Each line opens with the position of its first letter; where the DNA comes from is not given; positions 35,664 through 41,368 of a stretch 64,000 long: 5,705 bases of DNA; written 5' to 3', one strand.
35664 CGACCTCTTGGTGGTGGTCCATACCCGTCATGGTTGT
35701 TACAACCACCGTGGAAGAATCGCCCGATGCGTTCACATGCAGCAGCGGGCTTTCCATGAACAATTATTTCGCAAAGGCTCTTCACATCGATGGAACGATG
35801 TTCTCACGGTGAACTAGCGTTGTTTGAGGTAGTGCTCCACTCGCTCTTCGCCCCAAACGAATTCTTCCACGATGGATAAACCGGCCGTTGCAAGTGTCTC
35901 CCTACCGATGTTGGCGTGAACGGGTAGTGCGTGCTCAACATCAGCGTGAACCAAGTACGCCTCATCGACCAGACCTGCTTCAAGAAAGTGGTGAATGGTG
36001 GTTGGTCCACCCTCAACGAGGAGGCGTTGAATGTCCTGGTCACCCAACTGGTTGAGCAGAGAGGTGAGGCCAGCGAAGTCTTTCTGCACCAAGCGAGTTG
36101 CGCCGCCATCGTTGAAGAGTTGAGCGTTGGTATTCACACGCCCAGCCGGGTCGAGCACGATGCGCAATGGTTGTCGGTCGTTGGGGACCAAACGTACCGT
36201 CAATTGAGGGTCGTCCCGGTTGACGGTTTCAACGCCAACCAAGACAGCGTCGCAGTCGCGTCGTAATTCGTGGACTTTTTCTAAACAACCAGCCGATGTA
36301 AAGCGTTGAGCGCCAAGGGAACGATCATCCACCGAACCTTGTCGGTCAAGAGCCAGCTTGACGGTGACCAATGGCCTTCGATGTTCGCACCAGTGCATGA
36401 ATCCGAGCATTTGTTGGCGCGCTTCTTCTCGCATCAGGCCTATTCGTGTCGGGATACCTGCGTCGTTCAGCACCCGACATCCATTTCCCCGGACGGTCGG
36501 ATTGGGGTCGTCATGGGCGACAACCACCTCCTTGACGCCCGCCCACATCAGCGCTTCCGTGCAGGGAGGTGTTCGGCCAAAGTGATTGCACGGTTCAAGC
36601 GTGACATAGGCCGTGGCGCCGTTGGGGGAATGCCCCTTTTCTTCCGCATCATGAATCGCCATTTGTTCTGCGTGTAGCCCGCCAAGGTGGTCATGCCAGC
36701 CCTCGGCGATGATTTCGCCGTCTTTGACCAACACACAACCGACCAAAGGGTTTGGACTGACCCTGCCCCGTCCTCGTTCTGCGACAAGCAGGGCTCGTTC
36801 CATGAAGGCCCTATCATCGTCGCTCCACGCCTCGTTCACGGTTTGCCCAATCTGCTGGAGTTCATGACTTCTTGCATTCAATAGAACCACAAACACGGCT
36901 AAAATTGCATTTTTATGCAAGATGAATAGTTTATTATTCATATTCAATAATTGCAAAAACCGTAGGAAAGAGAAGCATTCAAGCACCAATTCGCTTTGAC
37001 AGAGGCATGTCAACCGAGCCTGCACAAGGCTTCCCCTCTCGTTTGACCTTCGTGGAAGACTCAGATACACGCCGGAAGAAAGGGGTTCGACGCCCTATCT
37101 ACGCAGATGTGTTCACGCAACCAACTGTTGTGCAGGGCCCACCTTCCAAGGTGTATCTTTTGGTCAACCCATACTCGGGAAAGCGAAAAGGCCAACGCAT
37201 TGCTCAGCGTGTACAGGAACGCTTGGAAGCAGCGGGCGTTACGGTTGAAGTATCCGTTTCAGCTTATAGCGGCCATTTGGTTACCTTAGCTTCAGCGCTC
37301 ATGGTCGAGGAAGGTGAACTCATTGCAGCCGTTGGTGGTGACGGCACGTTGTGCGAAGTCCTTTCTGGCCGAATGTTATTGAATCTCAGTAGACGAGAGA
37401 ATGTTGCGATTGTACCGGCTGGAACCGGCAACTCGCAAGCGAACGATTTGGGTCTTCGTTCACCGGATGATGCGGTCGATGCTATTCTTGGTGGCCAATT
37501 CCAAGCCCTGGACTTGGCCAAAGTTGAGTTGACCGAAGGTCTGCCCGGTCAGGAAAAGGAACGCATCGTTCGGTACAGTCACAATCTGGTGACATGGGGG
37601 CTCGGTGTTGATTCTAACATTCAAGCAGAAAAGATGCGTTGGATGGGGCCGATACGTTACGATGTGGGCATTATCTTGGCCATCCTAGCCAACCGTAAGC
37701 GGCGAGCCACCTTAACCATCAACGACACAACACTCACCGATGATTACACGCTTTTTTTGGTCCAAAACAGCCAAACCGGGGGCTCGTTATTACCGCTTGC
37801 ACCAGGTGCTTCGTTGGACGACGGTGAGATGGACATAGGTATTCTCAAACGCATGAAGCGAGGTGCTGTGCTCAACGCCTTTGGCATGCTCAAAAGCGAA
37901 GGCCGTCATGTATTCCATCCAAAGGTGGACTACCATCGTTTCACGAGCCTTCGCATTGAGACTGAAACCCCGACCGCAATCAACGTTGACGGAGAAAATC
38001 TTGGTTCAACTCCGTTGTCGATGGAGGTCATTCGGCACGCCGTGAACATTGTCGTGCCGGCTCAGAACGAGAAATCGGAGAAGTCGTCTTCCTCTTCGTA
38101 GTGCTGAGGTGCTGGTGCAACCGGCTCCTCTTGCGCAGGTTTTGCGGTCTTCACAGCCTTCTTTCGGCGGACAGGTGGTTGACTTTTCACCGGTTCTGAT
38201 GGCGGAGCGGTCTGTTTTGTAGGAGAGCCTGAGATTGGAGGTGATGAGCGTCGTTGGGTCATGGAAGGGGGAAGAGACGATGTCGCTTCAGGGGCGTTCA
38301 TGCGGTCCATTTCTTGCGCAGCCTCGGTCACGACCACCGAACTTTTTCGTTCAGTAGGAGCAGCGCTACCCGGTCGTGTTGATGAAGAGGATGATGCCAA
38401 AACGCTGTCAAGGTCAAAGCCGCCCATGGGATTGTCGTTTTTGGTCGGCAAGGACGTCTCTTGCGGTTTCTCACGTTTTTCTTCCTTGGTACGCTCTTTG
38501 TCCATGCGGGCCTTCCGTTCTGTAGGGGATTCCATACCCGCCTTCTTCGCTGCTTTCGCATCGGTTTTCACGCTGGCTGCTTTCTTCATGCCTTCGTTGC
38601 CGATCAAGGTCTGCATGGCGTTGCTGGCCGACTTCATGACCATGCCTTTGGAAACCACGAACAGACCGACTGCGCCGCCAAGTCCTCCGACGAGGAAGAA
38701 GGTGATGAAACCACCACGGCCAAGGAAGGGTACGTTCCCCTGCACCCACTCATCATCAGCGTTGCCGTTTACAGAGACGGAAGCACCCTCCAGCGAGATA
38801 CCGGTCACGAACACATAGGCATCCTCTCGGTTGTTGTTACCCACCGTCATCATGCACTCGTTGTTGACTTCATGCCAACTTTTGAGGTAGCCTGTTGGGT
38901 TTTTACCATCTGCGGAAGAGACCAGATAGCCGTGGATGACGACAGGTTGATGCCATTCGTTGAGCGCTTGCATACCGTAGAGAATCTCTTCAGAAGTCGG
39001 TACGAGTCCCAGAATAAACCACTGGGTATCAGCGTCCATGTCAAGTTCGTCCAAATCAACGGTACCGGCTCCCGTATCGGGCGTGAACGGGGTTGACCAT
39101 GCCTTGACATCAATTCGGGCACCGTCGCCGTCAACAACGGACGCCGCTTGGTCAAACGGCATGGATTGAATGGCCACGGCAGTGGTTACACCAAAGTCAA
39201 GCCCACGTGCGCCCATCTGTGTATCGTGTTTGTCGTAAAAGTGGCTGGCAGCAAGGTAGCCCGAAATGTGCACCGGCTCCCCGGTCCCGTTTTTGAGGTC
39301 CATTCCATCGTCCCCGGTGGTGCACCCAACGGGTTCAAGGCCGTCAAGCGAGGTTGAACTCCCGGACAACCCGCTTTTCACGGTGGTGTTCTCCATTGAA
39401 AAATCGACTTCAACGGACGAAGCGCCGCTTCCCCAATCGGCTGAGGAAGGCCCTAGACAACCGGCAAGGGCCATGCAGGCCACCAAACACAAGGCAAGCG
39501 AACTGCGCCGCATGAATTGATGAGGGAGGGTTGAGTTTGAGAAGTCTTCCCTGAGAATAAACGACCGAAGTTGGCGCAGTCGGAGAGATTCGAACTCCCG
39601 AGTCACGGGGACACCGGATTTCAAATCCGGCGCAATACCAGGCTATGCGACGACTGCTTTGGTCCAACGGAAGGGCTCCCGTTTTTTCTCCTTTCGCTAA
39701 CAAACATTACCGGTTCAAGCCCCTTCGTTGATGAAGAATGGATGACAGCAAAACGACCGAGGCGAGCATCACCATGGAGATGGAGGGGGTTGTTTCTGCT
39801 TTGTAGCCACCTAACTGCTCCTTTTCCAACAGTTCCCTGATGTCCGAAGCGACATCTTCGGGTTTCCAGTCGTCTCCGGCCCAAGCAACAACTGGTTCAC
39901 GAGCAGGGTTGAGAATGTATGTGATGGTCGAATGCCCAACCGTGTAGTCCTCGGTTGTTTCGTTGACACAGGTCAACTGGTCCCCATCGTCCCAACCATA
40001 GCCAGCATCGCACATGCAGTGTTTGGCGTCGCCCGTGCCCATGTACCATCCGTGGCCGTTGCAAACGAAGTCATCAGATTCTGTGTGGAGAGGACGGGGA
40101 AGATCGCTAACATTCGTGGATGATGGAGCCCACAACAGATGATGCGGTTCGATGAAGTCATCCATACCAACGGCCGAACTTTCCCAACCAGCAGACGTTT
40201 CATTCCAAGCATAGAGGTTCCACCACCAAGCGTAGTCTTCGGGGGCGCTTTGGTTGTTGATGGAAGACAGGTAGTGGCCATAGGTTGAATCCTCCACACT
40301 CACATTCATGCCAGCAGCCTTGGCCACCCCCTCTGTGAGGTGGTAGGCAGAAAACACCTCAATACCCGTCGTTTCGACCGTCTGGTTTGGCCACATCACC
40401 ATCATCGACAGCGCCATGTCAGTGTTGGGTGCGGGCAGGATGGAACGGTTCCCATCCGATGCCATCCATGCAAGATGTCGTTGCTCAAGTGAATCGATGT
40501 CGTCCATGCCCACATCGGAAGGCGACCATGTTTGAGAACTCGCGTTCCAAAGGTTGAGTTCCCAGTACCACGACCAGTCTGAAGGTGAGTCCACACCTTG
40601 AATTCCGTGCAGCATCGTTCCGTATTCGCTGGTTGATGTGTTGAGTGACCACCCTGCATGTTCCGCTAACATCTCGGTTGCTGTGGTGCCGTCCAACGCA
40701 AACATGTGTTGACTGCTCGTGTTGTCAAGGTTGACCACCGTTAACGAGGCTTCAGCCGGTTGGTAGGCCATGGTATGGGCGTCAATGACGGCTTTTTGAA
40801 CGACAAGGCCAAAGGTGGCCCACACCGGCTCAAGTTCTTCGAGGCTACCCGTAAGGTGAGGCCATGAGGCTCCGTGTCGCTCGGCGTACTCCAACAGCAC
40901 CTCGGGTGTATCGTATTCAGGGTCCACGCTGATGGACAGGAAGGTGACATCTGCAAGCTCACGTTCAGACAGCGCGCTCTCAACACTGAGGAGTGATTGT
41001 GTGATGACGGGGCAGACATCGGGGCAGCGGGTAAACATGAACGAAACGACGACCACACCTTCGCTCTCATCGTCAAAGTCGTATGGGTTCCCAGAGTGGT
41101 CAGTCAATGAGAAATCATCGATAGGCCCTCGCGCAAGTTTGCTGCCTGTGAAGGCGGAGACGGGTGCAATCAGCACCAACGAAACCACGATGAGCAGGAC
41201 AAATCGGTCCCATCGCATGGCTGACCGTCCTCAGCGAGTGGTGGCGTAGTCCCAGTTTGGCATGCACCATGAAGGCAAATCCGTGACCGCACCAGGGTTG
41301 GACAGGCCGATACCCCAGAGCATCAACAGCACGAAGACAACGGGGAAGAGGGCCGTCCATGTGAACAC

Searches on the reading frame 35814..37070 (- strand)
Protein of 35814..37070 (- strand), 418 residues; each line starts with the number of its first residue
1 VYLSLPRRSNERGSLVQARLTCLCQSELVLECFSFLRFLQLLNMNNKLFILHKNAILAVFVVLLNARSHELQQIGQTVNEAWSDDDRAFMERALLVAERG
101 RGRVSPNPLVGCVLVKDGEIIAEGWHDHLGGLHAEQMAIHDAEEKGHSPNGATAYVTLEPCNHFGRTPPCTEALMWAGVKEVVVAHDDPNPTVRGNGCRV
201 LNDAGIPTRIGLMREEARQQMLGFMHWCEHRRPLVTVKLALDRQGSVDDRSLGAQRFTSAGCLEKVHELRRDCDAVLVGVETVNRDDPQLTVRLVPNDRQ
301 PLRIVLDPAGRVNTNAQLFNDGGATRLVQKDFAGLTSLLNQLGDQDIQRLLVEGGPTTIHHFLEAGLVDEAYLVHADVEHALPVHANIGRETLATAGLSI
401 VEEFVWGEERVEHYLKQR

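Call 52: search_protein_families(library=pfam, proteins=[window:35814-37070:-], max_evalue=0.001)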
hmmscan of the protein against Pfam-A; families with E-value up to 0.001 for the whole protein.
window:35814-37070:- (418 aa): 4 families
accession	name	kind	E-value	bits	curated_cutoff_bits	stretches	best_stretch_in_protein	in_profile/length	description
PF01872.23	RibD_C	-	7e-28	98.2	24.1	1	245-376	13-161/197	RibD C-terminal domain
PF00383.29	dCMP_cyt_deam_1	-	1.9e-21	76.3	25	1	85-185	3-101/102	Cytidine and deoxycytidylate deaminase zinc-binding region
PF14437.12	MafB19-deam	-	5.6e-10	39.7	27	1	108-193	23-108/142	MafB19-like deaminase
PF18785.7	Inv-AAD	-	5.7e-05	23.4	26.5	0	116-208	8-114/129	Invertebrate-AID/APOBEC-deaminase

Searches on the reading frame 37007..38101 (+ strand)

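Call 52: search_protein_families(library=pfam, proteins=[window:37007-38101:+], max_evalue=0.001)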
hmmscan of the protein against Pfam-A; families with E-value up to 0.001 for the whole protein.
window:37007-38101:+ (364 aa): 2 families
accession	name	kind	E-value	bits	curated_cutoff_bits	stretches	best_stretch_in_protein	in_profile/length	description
PF00781.29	DAGK_cat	-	1e-26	93.4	23.6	1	48-173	1-125/125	Diacylglycerol kinase catalytic domain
PF19279.4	YegS_C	-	1.3e-23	84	27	1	195-349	3-157/158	YegS C-terminal NAD kinase beta sandwich-like domain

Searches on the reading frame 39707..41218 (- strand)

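Call 52: search_protein_families(library=pfam, proteins=[window:39707-41218:-], max_evalue=0.001)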
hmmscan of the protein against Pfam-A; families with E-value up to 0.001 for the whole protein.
window:39707-41218:- (503 aa): 2 families
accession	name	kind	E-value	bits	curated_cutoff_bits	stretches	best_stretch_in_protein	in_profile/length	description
PF02630.20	SCO1-SenC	-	9.5e-27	94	22.8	1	35-148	3-115/134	SCO1/SenC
PF00578.27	AhpC-TSA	-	4.8e-05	23.7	26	1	33-122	5-87/124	AhpC/TSA family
